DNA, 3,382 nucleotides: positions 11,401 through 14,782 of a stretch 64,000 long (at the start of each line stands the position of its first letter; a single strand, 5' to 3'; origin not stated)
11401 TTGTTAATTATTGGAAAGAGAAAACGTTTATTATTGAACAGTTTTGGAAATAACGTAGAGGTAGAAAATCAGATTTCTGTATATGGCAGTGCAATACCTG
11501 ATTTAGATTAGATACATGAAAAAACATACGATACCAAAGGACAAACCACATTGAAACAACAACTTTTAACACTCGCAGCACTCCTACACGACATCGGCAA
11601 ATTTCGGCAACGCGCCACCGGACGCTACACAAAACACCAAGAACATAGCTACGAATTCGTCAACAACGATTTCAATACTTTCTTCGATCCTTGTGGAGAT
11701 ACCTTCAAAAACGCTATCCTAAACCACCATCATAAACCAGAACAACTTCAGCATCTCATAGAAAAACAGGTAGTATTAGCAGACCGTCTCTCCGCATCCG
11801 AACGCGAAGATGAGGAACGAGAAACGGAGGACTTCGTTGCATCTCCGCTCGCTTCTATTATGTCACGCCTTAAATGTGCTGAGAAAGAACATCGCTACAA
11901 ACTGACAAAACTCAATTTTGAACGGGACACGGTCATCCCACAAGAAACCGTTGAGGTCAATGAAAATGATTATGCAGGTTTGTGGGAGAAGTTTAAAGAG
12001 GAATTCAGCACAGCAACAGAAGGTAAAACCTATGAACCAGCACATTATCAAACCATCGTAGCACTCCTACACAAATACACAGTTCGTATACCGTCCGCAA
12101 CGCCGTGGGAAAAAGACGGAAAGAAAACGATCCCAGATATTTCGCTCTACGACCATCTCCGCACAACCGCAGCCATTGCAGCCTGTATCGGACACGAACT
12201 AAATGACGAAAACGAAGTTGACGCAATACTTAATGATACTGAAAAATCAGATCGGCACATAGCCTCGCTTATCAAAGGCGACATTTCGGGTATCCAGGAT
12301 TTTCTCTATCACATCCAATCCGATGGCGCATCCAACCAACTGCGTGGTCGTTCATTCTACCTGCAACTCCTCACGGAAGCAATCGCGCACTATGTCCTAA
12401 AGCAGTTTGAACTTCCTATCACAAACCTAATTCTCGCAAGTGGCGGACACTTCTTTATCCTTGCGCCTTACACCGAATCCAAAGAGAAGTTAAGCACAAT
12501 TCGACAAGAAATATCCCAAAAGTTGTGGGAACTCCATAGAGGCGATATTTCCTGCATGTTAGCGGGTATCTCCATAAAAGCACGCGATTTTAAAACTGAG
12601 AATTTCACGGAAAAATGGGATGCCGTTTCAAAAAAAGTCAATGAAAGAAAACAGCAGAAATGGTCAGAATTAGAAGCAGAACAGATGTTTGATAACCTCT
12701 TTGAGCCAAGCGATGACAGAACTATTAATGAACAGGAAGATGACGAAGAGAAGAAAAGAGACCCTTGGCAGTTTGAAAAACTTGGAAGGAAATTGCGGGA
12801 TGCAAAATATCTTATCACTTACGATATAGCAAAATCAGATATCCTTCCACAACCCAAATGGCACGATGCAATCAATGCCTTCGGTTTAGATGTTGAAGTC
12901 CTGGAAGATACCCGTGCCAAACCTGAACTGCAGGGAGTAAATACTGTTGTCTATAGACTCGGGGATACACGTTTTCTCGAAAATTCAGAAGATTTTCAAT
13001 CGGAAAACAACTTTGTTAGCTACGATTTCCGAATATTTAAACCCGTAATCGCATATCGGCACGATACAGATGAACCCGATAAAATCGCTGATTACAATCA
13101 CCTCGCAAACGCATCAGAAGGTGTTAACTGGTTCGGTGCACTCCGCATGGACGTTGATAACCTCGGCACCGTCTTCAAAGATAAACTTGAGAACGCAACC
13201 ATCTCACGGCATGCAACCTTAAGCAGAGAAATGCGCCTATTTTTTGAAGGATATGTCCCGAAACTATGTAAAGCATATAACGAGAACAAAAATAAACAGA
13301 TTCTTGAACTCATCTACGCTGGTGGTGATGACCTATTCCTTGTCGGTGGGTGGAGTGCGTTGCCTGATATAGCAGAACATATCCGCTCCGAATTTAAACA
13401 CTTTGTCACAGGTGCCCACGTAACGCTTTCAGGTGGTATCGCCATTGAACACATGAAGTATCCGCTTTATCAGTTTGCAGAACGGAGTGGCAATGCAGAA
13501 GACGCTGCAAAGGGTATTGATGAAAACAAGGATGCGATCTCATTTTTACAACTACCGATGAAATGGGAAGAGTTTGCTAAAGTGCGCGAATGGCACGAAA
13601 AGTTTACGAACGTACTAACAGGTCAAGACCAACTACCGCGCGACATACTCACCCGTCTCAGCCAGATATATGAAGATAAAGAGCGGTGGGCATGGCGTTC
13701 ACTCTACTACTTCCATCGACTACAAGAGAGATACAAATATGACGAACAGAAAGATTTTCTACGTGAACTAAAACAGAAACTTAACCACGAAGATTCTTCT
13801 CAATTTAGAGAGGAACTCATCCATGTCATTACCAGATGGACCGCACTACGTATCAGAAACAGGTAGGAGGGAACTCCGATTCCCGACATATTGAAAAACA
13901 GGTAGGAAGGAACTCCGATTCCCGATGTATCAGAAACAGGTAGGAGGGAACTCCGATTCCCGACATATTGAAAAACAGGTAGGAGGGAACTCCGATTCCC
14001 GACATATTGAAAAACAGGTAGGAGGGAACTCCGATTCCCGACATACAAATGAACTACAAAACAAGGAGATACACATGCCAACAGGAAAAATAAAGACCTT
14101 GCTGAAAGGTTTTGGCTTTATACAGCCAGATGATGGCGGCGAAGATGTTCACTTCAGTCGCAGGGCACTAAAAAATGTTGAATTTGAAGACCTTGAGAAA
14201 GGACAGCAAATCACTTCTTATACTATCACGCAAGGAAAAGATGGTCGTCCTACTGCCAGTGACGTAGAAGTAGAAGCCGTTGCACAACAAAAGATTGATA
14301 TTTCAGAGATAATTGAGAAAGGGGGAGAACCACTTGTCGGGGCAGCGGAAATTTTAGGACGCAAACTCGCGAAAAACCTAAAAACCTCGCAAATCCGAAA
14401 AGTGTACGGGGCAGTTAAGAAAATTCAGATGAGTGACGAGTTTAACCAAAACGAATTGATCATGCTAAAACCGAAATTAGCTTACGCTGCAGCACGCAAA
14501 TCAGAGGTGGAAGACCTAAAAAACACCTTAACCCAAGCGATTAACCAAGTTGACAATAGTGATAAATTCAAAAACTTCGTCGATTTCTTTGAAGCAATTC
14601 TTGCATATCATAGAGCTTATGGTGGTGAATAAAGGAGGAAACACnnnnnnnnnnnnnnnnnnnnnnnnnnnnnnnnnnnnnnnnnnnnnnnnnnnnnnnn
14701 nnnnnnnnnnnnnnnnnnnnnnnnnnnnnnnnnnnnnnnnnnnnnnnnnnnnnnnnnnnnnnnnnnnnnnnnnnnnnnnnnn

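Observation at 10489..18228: Type III-A-like csm operon headed by a Dam-family methyltransferase, with a private leaderless mini-array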

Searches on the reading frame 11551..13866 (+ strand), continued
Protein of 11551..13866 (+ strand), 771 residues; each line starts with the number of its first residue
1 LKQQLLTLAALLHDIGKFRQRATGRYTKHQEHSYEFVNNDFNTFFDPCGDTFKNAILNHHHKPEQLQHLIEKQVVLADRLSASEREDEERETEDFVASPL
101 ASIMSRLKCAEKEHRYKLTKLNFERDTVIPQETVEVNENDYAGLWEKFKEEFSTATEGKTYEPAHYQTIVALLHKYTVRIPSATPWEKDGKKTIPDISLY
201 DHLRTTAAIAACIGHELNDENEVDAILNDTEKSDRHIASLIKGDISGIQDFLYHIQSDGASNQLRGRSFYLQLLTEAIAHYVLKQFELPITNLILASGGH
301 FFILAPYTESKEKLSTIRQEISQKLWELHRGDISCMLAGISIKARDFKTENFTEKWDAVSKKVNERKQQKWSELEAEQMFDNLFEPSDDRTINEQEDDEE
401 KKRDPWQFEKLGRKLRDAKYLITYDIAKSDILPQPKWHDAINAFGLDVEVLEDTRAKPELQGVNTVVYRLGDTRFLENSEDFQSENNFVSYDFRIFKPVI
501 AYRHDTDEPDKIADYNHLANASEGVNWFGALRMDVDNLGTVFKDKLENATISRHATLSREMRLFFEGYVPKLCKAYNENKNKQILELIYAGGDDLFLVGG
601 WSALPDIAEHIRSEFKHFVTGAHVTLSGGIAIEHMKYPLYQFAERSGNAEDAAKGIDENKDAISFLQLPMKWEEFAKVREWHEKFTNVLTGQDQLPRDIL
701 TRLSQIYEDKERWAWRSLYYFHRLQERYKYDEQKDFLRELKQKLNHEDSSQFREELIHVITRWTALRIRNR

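Call 106: search_solved_structures(query=window:11551-13866:+, max_evalue=1e-10)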
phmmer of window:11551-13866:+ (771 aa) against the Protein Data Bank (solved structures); distinct sequences matched with E-value up to 1e-10: 18.
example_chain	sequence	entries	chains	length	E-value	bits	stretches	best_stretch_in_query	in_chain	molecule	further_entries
9g9a_A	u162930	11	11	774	3.9e-53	183.9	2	6-381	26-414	CRISPR system single-strand-specific deoxyribonuclease Cas10/Csm1 (subtype III-A)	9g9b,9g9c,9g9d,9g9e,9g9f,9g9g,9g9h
7uzw_F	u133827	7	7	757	7.7e-51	176.4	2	2-375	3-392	CRISPR system single-strand-specific deoxyribonuclease Cas10/Csm1 (subtype III-A)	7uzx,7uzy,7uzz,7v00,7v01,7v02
6xn3_A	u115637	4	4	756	9.2e-51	176.1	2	6-377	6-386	CRISPR-associated protein Cas10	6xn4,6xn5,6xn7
9asi_A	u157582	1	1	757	3.7e-50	174.1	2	6-377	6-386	CRISPR system single-strand-specific deoxyribonuclease Cas10/Csm1 (subtype III-A)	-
9ash_A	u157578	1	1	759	3.8e-50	174.1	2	6-377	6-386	CRISPR system single-strand-specific deoxyribonuclease Cas10/Csm1 (subtype III-A)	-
6nud_J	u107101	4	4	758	1.5e-46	162.1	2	7-363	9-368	CRISPR system single-strand-specific deoxyribonuclease Cas10/Csm1 (subtype III-A)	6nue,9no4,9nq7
6ifn_A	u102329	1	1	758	1.8e-44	155.3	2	7-364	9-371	Type III-A CRISPR-associated protein Csm1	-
6ifk_A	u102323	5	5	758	8.5e-44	153.1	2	7-364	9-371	Type III-A CRISPR-associated protein Csm1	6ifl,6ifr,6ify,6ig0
6ifu_A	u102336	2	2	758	3.3e-43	151.1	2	7-364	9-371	Type III-A CRISPR-associated protein Csm1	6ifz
6kc0_A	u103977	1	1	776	3.4e-43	151.1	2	77-375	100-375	CRISPR system single-strand-specific deoxyribonuclease Cas10/Csm1 (subtype III-A),CRISPR s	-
6kbd_A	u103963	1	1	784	3.8e-43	150.9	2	77-375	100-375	CRISPR system single-strand-specific deoxyribonuclease Cas10/Csm1 (subtype III-A),CRISPR s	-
8wfx_A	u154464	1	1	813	9.9e-43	149.5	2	182-327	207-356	CRISPR system single-strand-specific deoxyribonuclease Cas10/Csm1 (subtype III-A)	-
4uw2_A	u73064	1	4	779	3.1e-38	134.7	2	77-375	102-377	CSM1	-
6iqw_A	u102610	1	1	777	3.2e-38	134.6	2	77-375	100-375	Csm1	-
6mua_A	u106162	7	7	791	3.4e-38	134.5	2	77-375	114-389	Uncharacterized protein Csm1 | Csm1 | CRISPR system single-strand-specific deoxyribonuclease Cas10/Csm1 (subtype III-A)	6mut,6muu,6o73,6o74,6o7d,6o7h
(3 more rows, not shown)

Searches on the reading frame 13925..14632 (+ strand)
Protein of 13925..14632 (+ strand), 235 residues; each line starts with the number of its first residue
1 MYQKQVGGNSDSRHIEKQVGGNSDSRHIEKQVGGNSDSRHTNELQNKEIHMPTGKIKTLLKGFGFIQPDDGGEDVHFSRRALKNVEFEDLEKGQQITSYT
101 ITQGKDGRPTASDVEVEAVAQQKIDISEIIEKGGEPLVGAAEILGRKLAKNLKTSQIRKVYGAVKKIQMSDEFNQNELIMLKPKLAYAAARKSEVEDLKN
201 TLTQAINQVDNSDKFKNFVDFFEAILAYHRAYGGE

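Call 7: search_protein_families(library=pfam, proteins=[window:13925-14632:+], max_evalue=0.01)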
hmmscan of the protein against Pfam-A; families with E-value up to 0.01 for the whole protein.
window:13925-14632:+ (235 aa): 3 families
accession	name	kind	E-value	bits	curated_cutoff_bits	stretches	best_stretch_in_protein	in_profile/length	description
PF03750.18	Csm2_III-A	-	5.3e-31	108.2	24.8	1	135-234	5-114/115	Csm2 Type III-A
PF00313.28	CSD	-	7.6e-11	42.2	27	1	53-115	2-64/66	'Cold-shock' DNA-binding domain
PF08206.17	OB_RNB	-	0.00035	20.6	24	1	54-85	1-32/58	Ribonuclease B OB domain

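Call 8: search_protein_families(library=ncbifam, proteins=[window:13925-14632:+], max_evalue=0.01)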
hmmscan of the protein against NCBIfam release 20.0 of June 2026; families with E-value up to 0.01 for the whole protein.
window:13925-14632:+ (235 aa): 11 families
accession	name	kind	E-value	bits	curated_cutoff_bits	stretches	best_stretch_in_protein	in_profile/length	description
TIGR01870.1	cas_TM1810_Csm2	hypoth_equivalog_domain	2.5e-19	70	30.6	1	152-234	1-96/96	type III-A CRISPR-associated protein Csm2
NF049933.1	TransAntitermCspE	equivalog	1.7e-10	40.9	120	1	61-115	15-67/69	transcription antiterminator/RNA stability regulator CspE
NF007679.0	PRK10354.1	subfamily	5.8e-10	39.4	130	1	61-114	16-67/70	RNA chaperone/antiterminator CspA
NF007378.0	PRK09890.1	equivalog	7e-09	35.8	144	1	61-114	16-67/70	cold shock protein CspG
NF007062.0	PRK09507.1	subfamily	3.3e-08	33.4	133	1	61-114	15-66/69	transcription antiterminator/RNA stability regulator CspE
NF008190.0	PRK10943.1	subfamily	1.5e-06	28.1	137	1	61-114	15-66/69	cold shock-like protein CspC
NF011574.0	PRK14998.1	equivalog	6.6e-06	26.3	147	1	56-120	6-71/73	cold shock-like protein CspD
NF007405.0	PRK09937.1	equivalog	1.5e-05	25.1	152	1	60-118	12-71/74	cold shock-like protein CspD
TIGR02381.1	cspD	equivalog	0.00016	21.5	115.4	1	53-110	3-61/68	cold shock domain-containing protein CspD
NF038236.1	retron_eff_Se72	equivalog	0.00017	21.4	82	1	60-115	9-60/62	retron Se72 family effector protein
NF012007.0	PRK15463.1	subfamily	0.0067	16.2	111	0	54-114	7-67/70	cold shock-like protein CspF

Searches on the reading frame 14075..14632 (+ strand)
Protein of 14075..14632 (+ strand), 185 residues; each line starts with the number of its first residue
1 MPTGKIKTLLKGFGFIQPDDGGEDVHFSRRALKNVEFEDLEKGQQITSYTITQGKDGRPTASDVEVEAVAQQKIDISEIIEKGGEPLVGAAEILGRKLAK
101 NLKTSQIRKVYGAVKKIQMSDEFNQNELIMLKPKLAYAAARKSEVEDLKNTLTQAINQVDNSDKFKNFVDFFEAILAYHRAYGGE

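Call 79: search_protein_families(library=padloc, proteins=[window:14075-14632:+], max_evalue=0.001)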
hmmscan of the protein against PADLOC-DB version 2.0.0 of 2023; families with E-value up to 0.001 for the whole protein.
window:14075-14632:+ (185 aa): 8 families
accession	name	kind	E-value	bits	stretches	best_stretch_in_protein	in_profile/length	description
PDLC01612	Csm2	-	2.2e-32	110.2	1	85-183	3-101/101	CAS-III-A; effector_SS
PDLC01446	Csm2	-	4.4e-23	80.4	1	95-184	39-133/135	CAS-III-A; effector_SS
PDLC01260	Csm2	-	6.1e-22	76.5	1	102-183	1-86/86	CAS-III-A; effector_SS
PDLC01010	Csm2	-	4.5e-20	70.5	1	102-184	1-96/96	CRISPR type III-A/MTUBE-associated protein Csm2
PDLC01012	Csm2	-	5.9e-19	66.8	1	93-185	36-138/139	Csm2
PDLC01576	Csm2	-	6.1e-11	40.7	1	101-180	1-86/87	CAS-III-A; effector_SS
PDLC01575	Csm2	-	5.8e-06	24.5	1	99-183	14-96/98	CAS-III-A; effector_SS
PDLC02916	CSD_V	-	0.00017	19.4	1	9-64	11-61/64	-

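Call 107: search_solved_structures(query=window:14075-14632:+, max_evalue=0.001)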
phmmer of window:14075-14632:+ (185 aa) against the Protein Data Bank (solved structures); distinct sequences matched with E-value up to 0.001: 31.
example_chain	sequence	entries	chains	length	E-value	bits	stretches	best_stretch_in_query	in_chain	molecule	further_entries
5an6_A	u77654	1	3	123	1.6e-11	47.6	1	85-181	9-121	CRISPR-ASSOCIATED PROTEIN, CSM2 FAMILY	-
1mjc_A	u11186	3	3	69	1.1e-07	35.1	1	10-63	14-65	MAJOR COLD-SHOCK PROTEIN 7.4 | PROTEIN (COLD-SHOCK PROTEIN A) | Cold shock protein CspA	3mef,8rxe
3cam_A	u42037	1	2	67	1.1e-07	35.1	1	3-62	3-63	Cold-shock domain family protein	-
2l15_A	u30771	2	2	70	1.2e-07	35.1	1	10-63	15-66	Cold shock protein CspA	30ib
7ot5_B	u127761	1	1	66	2.2e-06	31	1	10-62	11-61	Cold shock protein CspB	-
3i2z_B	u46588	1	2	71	6e-06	29.5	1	10-64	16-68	RNA chaperone, negative regulator of cspA transcription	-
1hza_A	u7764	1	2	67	2.2e-05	27.7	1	3-67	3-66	COLD SHOCK PROTEIN CSPB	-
2mqh_A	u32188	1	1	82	2.2e-05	27.7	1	8-64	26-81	Nucleic acid binding protein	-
8tg0_A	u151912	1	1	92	2.5e-05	27.5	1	10-65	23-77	Cold shock protein 2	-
1hzb_A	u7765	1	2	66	3.1e-05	27.2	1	3-62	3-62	COLD SHOCK PROTEIN CSPB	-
1c9o_A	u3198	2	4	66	3.1e-05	27.2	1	3-63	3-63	COLD-SHOCK PROTEIN | Cold shock protein cspB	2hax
1i5f_A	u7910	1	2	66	3.1e-05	27.2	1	3-63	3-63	COLD-SHOCK PROTEIN CSPB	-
6nud_A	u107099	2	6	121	5.2e-05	26.5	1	102-185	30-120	CRISPR system Cms protein Csm2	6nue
1hzc_A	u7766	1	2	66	6.1e-05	26.2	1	3-62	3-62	COLD SHOCK PROTEIN CSPB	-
1hz9_A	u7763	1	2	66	6.2e-05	26.2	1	3-63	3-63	COLD SHOCK PROTEIN CSPB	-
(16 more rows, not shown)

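Call 108: search_protein_representatives(protein=window:14075-14632:+)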
Query: 185 residues. Proteins with E-value up to 0.001 (for the whole library): 2108; up to 1e-10: 402; up to 1e-30: 4. The best 150 are listed.
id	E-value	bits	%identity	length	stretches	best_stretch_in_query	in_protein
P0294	2.0e-45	171.0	57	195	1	1-184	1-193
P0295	1.3e-42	161.9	56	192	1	1-185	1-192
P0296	6.8e-35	136.8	57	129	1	1-126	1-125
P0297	3.6e-31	124.7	68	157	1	78-185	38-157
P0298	1.3e-27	113.1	60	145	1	77-184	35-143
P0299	5.1e-27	111.2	61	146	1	75-184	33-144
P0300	9.6e-27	110.3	65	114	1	78-161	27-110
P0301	5.8e-25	104.5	59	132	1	77-184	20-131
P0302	2.1e-24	102.6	51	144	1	62-184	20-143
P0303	3.2e-24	102.0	59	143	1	78-184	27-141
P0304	5.6e-24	101.3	54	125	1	74-184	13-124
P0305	5.8e-24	101.2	50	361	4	10-58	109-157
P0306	1.8e-23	99.6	70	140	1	78-154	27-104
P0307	3.5e-23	98.7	53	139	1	69-184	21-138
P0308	7.2e-23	97.7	50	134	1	74-184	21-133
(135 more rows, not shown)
